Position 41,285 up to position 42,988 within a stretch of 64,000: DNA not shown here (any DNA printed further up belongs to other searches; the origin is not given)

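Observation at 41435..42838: Kinase-like + methyltransferase fusion: candidate chain terminator with a domain order unlike WbdD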

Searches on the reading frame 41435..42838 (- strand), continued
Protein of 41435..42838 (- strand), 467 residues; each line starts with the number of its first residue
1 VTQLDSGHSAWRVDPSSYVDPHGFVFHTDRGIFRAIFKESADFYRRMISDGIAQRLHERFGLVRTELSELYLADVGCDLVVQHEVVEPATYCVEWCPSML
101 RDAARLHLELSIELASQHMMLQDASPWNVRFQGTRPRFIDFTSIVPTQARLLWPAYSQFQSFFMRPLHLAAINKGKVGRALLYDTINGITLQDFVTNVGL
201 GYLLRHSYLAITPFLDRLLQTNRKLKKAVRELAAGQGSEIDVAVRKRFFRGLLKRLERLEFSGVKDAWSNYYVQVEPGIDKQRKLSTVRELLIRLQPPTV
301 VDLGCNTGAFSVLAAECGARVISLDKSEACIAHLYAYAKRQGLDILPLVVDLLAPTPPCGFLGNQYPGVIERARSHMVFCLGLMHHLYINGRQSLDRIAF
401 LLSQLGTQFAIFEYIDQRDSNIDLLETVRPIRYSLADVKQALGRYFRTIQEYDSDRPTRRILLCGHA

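Call 19: find_encoding_contigs(protein=P0074, flank=10000, max_places=1)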
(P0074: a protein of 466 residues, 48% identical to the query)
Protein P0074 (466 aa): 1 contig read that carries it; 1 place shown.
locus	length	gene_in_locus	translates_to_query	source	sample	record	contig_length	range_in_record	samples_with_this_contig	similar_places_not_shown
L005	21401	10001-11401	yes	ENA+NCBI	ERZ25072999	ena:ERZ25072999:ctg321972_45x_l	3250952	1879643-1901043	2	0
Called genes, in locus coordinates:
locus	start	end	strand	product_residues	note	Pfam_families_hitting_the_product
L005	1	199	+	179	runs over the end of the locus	PF00281:Ribosomal_L5, PF00673:Ribosomal_L5_C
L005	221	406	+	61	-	PF00253:Ribosomal_S14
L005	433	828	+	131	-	PF00410:Ribosomal_S8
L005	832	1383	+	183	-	PF00347:Ribosomal_L6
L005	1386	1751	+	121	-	PF00861:Ribosomal_L18p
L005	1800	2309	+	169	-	PF00333:Ribosomal_S5, PF03719:Ribosomal_S5_C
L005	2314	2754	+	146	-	PF00828:Ribosomal_L27A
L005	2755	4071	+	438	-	PF00344:SecY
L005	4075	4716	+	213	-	PF00406:ADK, PF13207:AAA_17, PF17213:Hydin_ADK (faint), PF05191:ADK_lid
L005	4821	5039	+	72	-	PF01176:eIF-1a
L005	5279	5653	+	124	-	PF00416:Ribosomal_S13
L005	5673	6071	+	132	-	PF00411:Ribosomal_S11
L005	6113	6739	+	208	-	PF00163:Ribosomal_S4, PF01479:S4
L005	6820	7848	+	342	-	PF01193:RNA_pol_L, PF01000:RNA_pol_A_bac, PF01193:RNA_pol_L, PF03118:RNA_pol_A_CTD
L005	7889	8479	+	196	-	PF01196:Ribosomal_L17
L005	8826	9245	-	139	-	PF03692:CxxCxxCC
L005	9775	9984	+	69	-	-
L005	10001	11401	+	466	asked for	PF13489:Methyltransf_23 (weak), PF08242:Methyltransf_12 (faint), PF13649:Methyltransf_25 (weak)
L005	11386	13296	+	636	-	PF00884:Sulfatase, PF01663:Phosphodiest (faint)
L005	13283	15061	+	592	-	PF13414:TPR_11 (faint), PF13431:TPR_17 (faint), PF13174:TPR_6 (faint), PF00515:TPR_1 (faint), PF07719:TPR_2 (faint), PF13424:TPR_12 (faint), PF13428:TPR_14 (faint), PF13432:TPR_16 (weak), +4 more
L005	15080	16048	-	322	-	PF04055:Radical_SAM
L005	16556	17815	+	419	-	PF07498:Rho_N, PF07497:Rho_RNA_bind, PF00006:ATP-synt_ab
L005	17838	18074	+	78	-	PF01197:Ribosomal_L31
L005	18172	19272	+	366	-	PF03462:PCRF, PF00472:RF-1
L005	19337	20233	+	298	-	PF17827:PrmC_N, PF05175:MTS, PF06325:PrmA (weak), PF12847:Methyltransf_18 (faint), PF13649:Methyltransf_25, PF13847:Methyltransf_31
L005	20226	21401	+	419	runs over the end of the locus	PF00275:EPSP_synthase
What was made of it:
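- The three-gene module also occurs at loci with no glycan genes nearby, for example L005 between the ribosomal-protein operon and rho (call 19). The module occurs away from glycan clusters (call 19).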

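Call 20: predict_structure(alignment_id=A1)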
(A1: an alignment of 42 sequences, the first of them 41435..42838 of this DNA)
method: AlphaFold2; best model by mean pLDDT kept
length: 467 residues; sequences in the alignment: 42
mean_pLDDT: 90.5   pTM: 0.90
mean pLDDT of the five models: 90.5, 90.4, 89.7, 88.8, 88.3
residues with pLDDT >= 90: 328; 70-90: 114; 50-70: 17; < 50: 8
segments of 3 or more residues with pLDDT < 50: 1-3, 5-9
pLDDT, mean of each block of 10 residues (from residue 1): 48 76 90 94 97 97 95 87 93 95 98 96 93 96 88 92 97 93 90 93 88 86 87 74 95 96 74 78 95 98 95 98 95 96 97 72 78 96 93 96 97 95 83 95 98 96 95
secondary structure, 60 per line:
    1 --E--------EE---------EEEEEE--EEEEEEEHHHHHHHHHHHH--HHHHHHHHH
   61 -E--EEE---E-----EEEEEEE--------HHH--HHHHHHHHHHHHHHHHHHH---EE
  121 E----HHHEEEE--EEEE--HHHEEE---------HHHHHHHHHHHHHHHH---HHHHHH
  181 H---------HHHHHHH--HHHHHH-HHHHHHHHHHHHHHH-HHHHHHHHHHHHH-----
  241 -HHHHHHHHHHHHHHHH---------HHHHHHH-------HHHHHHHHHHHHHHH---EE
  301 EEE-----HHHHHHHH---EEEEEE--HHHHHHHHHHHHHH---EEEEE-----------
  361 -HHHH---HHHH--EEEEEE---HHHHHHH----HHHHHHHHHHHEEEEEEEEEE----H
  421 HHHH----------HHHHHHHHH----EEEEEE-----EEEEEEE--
elements in order: E23-28 E31-37 H38-49 H52-60 E65-67 E77-83 H97-115 E119-121 E129-132 E135-138 E144-146 H156-171 H175-181 H191-197 H200-205 H207-221 H223-235 H242-257 H267-273 H281-295 E299-303 H309-316 E320-325 H328-341 E345-349 H362-365 H369-372 E375-380 H384-390 H395-405 E406-415 H420-424 H435-443 E448-453 E459-465
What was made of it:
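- On NoeA / Lani_1194 kinase-methyltransferase family: The AlphaFold model has pTM 0.90 as a single body (call 20).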

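Call 24: fold_search(model_id=the predicted structure, library=pdb)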
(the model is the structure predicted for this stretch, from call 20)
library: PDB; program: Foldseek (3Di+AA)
matches with E <= 10: 1998; with E <= 0.001: 842
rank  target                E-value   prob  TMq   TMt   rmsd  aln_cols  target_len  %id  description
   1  4qdk_B                9.0e-09  1.00  0.29  0.59   4.9       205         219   18  Crystal structure of magnesium protoporphyrin IX methyltransferase (ChlM) from Synechocystis PCC 6803 with bound SAH (released 2014-08-06)
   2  6mro                  2.8e-08  1.00  0.27  0.57   5.6       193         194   18  Crystal structure of methyl transferase from Methanosarcina acetivorans at 1.6 Angstroms resolution, Northeast Structura (released 2018-10-24)
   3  4qdj                  4.1e-08  1.00  0.30  0.62  13.7       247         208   19  Crystal structure of magnesium protoporphyrin IX methyltransferase (ChlM) from Synechocystis PCC 6803 with bound SAM (released 2014-08-06)
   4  4qdk_A                4.4e-08  1.00  0.29  0.59   4.9       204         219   19  Crystal structure of magnesium protoporphyrin IX methyltransferase (ChlM) from Synechocystis PCC 6803 with bound SAH (released 2014-08-06)
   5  4nec_B                5.8e-08  1.00  0.27  0.48   5.9       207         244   19  Conversion of a Disulfide Bond into a Thioacetal Group during Echinomycin Biosynthesis (released 2014-01-15)
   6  4nec_A                6.9e-08  1.00  0.27  0.50   5.8       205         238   20  Conversion of a Disulfide Bond into a Thioacetal Group during Echinomycin Biosynthesis (released 2014-01-15)
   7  8gdu                  8.6e-08  1.00  0.26  0.61   5.5       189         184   15  Crystal structure of a mutant methyl transferase from Methanosarcina acetivorans, Northeast Structural Genomics Consorti (released 2024-01-24)
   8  4nec_C                1.1e-07  1.00  0.28  0.51   5.5       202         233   19  Conversion of a Disulfide Bond into a Thioacetal Group during Echinomycin Biosynthesis (released 2014-01-15)
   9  4ax8                  1.2e-07  1.00  0.30  0.31   4.7       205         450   21  Medium resolution structure of the bifunctional kinase- methyltransferase WbdD (released 2012-10-03)
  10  4nec_D                1.3e-07  1.00  0.28  0.50   5.8       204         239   20  Conversion of a Disulfide Bond into a Thioacetal Group during Echinomycin Biosynthesis (released 2014-01-15)
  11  4azt                  1.4e-07  1.00  0.30  0.32   4.2       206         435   20  Co-crystal structure of WbdD and kinase inhibitor LY294002. (released 2012-09-26)
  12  1ve3_A                1.5e-07  1.00  0.31  0.63   5.3       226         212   17  Crystal structure of PH0226 protein from Pyrococcus horikoshii OT3 (released 2005-05-24)
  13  5hij                  1.9e-07  1.00  0.31  0.56   5.9       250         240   14  Crystal structure of glycine sarcosine N-methyltransferase from Methanohalophilus portucalensis in complex with betaine (released 2016-11-23)
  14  1wzn_A                2.1e-07  1.00  0.27  0.49   9.0       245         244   15  Crystal Structure of the SAM-dependent methyltransferase from Pyrococcus horikoshii OT3 (released 2006-03-14)
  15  8rdl                  2.2e-07  1.00  0.29  0.60   4.9       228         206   14  Xenorhabdin methyltransferase XrdM with SAH (released 2024-10-16)
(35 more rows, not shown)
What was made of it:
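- On Class I SAM-dependent methyltransferase: Foldseek probability 1.00 to ChlM, WbdD, TehB and others (call 24).
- Checked: The AlphaFold model of this part matches solved class I methyltransferases (Foldseek E 9e-9, probability 1.00; call 24).
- Foldseek of the full model returns class I methyltransferases, including WbdD (call 24).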

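Call 29: find_encoding_contigs(protein=P0045, flank=10000, max_places=1)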
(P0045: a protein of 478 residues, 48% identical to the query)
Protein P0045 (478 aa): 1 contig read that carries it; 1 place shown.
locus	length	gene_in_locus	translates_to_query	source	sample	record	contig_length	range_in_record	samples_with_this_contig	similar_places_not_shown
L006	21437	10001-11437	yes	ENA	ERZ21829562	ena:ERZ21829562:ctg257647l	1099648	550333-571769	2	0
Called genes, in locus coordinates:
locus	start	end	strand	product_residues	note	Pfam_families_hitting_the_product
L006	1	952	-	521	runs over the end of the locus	-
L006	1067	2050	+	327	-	PF03706:LPG_synthase_TM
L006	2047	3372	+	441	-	PF07021:MetW, PF13489:Methyltransf_23, PF08241:Methyltransf_11, PF08242:Methyltransf_12, PF13649:Methyltransf_25, PF13847:Methyltransf_31, PF00535:Glycos_transf_2, PF10111:Glyco_tranf_2_2 (weak), +1 more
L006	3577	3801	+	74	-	-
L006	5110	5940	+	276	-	PF13489:Methyltransf_23, PF08241:Methyltransf_11, PF13649:Methyltransf_25 (weak)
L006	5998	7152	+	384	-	-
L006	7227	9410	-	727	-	PF03706:LPG_synthase_TM, PF04932:Wzy_C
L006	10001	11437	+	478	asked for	PF13489:Methyltransf_23 (weak), PF13649:Methyltransf_25 (weak)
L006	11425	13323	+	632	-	PF00884:Sulfatase (faint)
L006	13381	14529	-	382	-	PF13439:Glyco_transf_4, PF13579:Glyco_trans_4_4, PF00534:Glycos_transf_1, PF13692:Glyco_trans_1_4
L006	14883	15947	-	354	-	PF13439:Glyco_transf_4, PF13579:Glyco_trans_4_4, PF20706:GT4-conflict (weak), PF00534:Glycos_transf_1, PF13692:Glyco_trans_1_4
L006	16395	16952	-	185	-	-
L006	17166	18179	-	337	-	PF13439:Glyco_transf_4 (weak), PF13579:Glyco_trans_4_4 (weak), PF00534:Glycos_transf_1, PF13692:Glyco_trans_1_4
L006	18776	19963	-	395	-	PF13439:Glyco_transf_4, PF13579:Glyco_trans_4_4 (weak), PF00534:Glycos_transf_1, PF13692:Glyco_trans_1_4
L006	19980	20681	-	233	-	PF05711:TylF, PF13578:Methyltransf_24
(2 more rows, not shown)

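Call 30: find_encoding_contigs(protein=P0060, flank=10000, max_places=1)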
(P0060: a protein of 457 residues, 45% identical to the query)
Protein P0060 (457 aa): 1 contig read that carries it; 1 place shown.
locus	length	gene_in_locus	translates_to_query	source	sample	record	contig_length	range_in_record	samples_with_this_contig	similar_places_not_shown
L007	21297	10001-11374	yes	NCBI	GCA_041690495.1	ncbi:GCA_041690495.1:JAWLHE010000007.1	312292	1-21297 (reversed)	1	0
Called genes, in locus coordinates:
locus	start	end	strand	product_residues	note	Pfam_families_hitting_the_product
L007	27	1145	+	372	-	PF00106:adh_short (weak), PF01073:3Beta_HSD, PF01370:Epimerase, PF02719:Polysacc_synt_2, PF13460:NAD_binding_10, PF16363:GDP_Man_Dehyd, PF01370:Epimerase, PF16363:GDP_Man_Dehyd, +3 more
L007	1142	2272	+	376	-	PF00106:adh_short (faint), PF01073:3Beta_HSD, PF01370:Epimerase, PF02719:Polysacc_synt_2, PF04321:RmlD_sub_bind, PF07993:NAD_binding_4, PF08659:KR (weak), PF16363:GDP_Man_Dehyd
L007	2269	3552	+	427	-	PF02310:B12-binding, PF04055:Radical_SAM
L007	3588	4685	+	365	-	PF13439:Glyco_transf_4, PF13579:Glyco_trans_4_4, PF00534:Glycos_transf_1, PF13692:Glyco_trans_1_4, PF13524:Glyco_trans_1_2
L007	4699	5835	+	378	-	PF13524:Glyco_trans_1_2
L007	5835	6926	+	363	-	PF13524:Glyco_trans_1_2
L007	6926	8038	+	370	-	PF13524:Glyco_trans_1_2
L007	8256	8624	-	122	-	PF00072:Response_reg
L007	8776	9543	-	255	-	PF00994:MoCF_biosynth, PF24102:FLAD1_M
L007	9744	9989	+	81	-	-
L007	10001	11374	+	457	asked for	PF13489:Methyltransf_23, PF08242:Methyltransf_12, PF13649:Methyltransf_25 (weak)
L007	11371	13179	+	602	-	PF00884:Sulfatase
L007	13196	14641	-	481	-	PF00072:Response_reg, PF00158:Sigma54_activat, PF14532:Sigma54_activ_2, PF07724:AAA_2 (weak), PF07728:AAA_5 (weak), PF25601:AAA_lid_14, PF02954:HTH_8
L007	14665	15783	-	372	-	PF00989:PAS, PF08448:PAS_4 (weak), PF13188:PAS_8 (weak), PF00512:HisKA, PF02518:HATPase_c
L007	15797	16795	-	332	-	PF01207:Dus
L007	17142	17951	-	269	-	PF01578:Cytochrom_C_asm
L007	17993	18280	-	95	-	PF07045:DUF1330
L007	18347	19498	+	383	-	PF01128:IspD, PF12804:NTP_transf_3, PF02542:YgbB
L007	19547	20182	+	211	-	PF01810:LysE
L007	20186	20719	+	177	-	PF04608:PgpA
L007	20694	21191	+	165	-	PF02464:CinA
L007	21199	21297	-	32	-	?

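Call 43: search_dna_similar(query=window:41435-42838:-, collection=plasmids, mode=protein, max_evalue=0.001, max_rows=15)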
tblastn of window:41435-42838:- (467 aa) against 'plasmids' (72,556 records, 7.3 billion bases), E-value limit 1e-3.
Records with a match: 65; places in all: 65; records where one place covers at least 80% of the query: 61.
Best place of each record, by identity: <60% 65.
By first word of the organism name: Sinorhizobium 57; Rhizobium 3; Singulisphaera 1; Deltaproteobacteria 1; Novosphingobium 1; Gemmatirosa 1; Ensifer 1.
By predicted mobility (MOB-suite, as given by PLSDB): conjugative 61; non-mobilizable 4.
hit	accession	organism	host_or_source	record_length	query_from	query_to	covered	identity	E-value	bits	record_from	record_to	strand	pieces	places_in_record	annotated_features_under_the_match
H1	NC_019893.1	Singulisphaera acidiphila DSM 18658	sphagnum peat from the bog Obukhovskoe ...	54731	16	422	87%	31.6%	6e-30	131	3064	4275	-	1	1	SAM-dependent methyltransferase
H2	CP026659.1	Deltaproteobacteria bacterium Smac51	cockroach,pure culture,hindgut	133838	15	462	96%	27.2%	3e-32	137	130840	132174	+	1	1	SAM-dependent methyltransferase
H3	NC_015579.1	Novosphingobium sp. PP1Y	-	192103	14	433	90%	28.6%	5e-25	116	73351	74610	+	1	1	hypothetical protein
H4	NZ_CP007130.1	Gemmatirosa kalamazoonensis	-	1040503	17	429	88%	28.5%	2e-25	117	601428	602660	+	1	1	record has no annotation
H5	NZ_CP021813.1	Sinorhizobium meliloti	Medicago truncatula,Single Cell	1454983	17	438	90%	26.9%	6e-25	115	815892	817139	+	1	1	none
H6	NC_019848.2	Sinorhizobium meliloti GR4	-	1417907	17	422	87%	27.4%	3e-28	126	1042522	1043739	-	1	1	record has no annotation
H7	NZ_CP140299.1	Sinorhizobium kummerowiae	Kummerowia stipulacea,Pure culture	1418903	17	422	87%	27.4%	4e-28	125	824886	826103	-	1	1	none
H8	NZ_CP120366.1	Sinorhizobium kummerowiae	Kummerowia stipulacea,Pure culture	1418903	17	422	87%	27.4%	4e-28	125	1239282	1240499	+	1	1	none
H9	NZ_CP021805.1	Sinorhizobium meliloti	Medicago truncatula,Single Cell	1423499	17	422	87%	27.4%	4e-28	125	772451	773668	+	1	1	none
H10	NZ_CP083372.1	Ensifer canadensis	Melilotus albus,Cell Culture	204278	17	422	87%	27.2%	3e-28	126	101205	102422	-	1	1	noeA: nodulation protein NoeA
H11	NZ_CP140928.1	Sinorhizobium medicae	Medicago lupulina,whole organism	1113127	17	422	87%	27.2%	3e-28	126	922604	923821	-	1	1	record has no annotation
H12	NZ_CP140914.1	Sinorhizobium medicae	Medicago lupulina,whole organism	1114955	17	422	87%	27.2%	3e-28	126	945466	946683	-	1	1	record has no annotation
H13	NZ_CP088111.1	Sinorhizobium medicae WSM1115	cell culture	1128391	17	422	87%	27.2%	3e-28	126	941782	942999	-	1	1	record has no annotation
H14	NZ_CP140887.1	Sinorhizobium medicae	Medicago lupulina,whole organism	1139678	17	422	87%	27.2%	3e-28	126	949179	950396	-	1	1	none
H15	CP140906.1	Sinorhizobium medicae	Medicago lupulina,whole organism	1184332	17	422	87%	27.2%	3e-28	126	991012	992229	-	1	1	noeA: nodulation protein NoeA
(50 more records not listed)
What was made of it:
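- Closest known: NoeA. Same: The proteins are similar over their full length (27% identity over 87% of the query, E 3e-28; call 43).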
